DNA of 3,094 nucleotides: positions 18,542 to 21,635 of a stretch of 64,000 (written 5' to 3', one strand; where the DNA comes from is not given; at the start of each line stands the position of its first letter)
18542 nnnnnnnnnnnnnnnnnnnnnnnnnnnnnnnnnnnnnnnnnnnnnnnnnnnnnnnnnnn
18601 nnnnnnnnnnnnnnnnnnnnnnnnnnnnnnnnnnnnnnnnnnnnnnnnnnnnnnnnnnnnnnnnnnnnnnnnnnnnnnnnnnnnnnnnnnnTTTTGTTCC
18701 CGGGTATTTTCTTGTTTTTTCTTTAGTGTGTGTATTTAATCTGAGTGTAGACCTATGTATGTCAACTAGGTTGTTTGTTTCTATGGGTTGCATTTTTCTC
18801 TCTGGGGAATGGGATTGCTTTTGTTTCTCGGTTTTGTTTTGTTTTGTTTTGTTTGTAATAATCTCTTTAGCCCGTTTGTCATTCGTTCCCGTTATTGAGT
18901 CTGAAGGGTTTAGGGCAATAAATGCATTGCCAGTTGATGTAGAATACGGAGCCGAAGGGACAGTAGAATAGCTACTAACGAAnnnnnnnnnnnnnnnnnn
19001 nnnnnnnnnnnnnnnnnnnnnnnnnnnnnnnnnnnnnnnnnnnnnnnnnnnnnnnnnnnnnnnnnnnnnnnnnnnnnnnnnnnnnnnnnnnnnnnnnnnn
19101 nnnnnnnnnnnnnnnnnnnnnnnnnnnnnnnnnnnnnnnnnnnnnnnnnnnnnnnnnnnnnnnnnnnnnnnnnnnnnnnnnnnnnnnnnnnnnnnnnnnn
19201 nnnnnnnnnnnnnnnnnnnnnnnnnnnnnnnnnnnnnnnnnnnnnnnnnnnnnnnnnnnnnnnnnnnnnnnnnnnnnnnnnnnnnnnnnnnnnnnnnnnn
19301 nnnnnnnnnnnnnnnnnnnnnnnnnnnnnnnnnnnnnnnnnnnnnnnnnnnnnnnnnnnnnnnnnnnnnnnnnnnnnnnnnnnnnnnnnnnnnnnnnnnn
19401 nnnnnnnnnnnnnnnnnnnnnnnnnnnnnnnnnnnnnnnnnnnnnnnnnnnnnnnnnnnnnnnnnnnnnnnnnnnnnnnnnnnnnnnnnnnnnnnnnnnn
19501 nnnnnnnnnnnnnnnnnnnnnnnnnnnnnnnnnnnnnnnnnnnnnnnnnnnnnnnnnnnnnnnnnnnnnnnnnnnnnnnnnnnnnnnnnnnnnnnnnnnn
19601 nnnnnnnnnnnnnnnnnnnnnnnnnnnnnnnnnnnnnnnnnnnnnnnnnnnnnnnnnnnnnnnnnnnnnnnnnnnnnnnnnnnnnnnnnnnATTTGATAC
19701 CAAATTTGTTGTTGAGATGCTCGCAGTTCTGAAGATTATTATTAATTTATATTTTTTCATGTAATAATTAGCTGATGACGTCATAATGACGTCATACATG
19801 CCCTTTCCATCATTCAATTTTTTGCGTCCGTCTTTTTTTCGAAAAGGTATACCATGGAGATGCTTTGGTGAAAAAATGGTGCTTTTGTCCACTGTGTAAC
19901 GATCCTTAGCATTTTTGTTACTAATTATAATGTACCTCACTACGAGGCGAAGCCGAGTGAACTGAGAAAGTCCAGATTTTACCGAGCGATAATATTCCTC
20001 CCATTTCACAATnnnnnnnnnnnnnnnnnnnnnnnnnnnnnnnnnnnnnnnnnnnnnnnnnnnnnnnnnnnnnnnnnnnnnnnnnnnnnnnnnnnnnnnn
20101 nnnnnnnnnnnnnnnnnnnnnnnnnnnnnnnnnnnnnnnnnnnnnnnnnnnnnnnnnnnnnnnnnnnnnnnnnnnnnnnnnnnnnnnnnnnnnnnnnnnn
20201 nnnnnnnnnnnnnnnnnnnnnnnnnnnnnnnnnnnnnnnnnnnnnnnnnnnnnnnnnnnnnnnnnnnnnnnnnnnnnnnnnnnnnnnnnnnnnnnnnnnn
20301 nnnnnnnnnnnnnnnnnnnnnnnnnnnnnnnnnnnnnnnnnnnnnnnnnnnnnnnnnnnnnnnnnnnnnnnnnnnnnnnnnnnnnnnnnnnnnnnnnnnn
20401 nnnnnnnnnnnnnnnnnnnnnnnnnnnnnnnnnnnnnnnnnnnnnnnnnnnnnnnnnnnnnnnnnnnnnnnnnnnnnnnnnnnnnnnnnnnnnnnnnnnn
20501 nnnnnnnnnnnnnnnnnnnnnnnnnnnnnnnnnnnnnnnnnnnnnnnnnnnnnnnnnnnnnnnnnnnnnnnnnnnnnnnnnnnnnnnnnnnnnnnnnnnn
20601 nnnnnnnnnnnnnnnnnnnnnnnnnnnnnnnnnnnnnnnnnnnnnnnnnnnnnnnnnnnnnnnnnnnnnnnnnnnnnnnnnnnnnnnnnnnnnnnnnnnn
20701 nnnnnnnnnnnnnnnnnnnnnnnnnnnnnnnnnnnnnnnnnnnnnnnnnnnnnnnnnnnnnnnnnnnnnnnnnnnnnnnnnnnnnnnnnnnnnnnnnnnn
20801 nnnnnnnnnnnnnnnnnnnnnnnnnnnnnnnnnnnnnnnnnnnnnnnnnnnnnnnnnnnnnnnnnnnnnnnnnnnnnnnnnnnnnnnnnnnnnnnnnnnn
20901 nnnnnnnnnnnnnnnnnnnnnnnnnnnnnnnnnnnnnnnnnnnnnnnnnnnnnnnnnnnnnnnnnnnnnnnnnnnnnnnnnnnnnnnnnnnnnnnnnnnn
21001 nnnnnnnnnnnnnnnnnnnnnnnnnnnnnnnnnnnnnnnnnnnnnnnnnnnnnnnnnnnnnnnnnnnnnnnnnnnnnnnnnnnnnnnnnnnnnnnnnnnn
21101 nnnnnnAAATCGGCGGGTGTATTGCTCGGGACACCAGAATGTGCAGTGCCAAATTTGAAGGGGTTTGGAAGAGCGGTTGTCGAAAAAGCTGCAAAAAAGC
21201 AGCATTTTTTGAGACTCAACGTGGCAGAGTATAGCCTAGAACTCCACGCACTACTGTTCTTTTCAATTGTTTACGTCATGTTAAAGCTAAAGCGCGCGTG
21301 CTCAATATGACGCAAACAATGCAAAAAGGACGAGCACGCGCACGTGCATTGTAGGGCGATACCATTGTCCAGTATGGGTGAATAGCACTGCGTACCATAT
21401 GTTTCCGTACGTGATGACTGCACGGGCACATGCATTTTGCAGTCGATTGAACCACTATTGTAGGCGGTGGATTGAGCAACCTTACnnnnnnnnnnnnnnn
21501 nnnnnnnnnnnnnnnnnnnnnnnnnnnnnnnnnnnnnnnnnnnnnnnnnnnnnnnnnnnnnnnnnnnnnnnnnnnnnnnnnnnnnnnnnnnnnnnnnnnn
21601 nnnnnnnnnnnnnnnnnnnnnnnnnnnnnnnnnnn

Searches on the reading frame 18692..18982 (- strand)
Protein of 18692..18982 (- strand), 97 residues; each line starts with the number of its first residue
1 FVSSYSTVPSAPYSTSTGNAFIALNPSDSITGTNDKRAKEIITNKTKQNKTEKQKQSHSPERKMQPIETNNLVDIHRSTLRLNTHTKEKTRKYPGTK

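Call 11: search_protein_families(library=pfam, proteins=[window:18692-18982:-], max_evalue=1)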
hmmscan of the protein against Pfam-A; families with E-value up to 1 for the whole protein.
window:18692-18982:- (97 aa): 1 family
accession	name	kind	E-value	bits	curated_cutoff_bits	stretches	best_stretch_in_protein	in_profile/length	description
PF06237.18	SLC52_ribofla_tr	-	0.6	9.5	27.9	1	19-71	208-261/429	Solute carrier family 52, riboflavin transporter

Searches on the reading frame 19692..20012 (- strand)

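Call 11: search_protein_families(library=pfam, proteins=[window:19692-20012:-], max_evalue=1)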
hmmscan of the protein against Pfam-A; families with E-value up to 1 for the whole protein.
window:19692-20012:- (107 aa): 1 family
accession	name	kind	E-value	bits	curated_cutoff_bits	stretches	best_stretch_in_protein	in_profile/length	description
PF12134.13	PRP8_domainIV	-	0.095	12.7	25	1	6-53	163-209/230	PRP8 domain IV core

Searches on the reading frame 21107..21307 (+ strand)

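Call 51: search_protein_families(library=pfam, max_evalue=0.1, proteins=[window:21107-21307:+])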
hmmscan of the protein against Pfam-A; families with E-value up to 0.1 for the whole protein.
window:21107-21307:+ (67 aa): 2 families
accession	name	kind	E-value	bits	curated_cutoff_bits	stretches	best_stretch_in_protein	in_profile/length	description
PF12549.13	TOH_N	-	0.016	15.3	21.1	1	9-30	2-23/25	Tyrosine hydroxylase N terminal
PF25742.1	Phage_Gene33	-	0.06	14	27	1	24-58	58-90/100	Phage Gene 33 protein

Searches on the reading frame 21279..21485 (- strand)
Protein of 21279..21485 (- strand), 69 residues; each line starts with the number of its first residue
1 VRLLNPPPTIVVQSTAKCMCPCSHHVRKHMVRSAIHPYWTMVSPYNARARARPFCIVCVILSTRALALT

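Call 51: search_protein_families(library=pfam, max_evalue=0.1, proteins=[window:21279-21485:-])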
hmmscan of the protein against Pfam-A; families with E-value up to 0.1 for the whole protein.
window:21279-21485:- (69 aa): 1 family
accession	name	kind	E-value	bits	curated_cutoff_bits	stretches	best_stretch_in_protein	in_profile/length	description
PF10355.14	Ytp1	-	0.027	14.2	25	1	4-59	152-204/276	Protein YTP1-like, C-terminal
